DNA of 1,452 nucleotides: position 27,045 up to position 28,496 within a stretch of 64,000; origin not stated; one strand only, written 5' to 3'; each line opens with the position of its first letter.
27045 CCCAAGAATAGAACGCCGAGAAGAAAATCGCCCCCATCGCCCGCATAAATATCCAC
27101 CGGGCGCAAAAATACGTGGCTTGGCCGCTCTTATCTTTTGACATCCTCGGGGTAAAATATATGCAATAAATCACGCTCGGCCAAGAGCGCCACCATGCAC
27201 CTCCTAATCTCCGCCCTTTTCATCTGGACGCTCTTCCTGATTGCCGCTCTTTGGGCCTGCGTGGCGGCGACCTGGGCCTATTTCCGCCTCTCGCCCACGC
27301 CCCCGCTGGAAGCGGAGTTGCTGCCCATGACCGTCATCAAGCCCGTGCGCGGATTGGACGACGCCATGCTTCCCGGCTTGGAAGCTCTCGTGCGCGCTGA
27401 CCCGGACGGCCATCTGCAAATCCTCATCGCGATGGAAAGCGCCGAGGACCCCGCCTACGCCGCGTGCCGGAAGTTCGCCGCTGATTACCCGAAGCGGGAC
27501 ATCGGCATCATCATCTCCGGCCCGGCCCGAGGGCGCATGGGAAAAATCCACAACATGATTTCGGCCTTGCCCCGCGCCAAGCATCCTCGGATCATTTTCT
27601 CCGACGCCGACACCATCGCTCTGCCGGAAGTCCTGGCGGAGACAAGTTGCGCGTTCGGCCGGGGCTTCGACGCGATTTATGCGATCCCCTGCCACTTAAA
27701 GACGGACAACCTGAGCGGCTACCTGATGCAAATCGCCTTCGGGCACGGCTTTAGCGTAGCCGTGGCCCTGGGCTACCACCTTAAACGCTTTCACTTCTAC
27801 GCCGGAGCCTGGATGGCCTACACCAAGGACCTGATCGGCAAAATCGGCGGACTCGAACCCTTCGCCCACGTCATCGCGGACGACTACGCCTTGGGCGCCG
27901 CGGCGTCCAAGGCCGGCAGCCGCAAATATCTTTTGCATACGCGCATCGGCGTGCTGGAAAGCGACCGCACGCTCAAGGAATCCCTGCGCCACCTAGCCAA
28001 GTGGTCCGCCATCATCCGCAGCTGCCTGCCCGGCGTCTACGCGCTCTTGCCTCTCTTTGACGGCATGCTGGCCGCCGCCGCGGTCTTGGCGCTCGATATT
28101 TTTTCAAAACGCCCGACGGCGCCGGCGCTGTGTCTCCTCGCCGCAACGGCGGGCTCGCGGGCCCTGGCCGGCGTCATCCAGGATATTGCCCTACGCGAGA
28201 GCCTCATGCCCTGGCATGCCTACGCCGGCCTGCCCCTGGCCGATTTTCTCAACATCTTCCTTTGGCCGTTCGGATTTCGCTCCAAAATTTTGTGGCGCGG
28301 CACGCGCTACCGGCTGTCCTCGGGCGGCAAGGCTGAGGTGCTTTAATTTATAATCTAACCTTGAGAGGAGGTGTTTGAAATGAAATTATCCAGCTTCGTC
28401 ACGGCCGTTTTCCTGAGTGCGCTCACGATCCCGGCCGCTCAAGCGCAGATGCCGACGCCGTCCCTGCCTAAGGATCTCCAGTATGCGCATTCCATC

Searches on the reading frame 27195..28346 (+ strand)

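Call 59: search_protein_families(library=pfam, proteins=[window:27195-28346:+], max_evalue=0.001)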
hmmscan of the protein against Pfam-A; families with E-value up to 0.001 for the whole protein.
window:27195-28346:+ (383 aa): 2 families
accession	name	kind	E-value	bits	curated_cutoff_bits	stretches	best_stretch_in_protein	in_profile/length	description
PF13506.12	Glyco_transf_21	-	6.6e-23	81.5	21.7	1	99-271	1-173/174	Glycosyl transferase family 21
PF13641.12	Glyco_tranf_2_3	-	5.5e-13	49.9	27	1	62-271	20-228/230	Glycosyltransferase like family 2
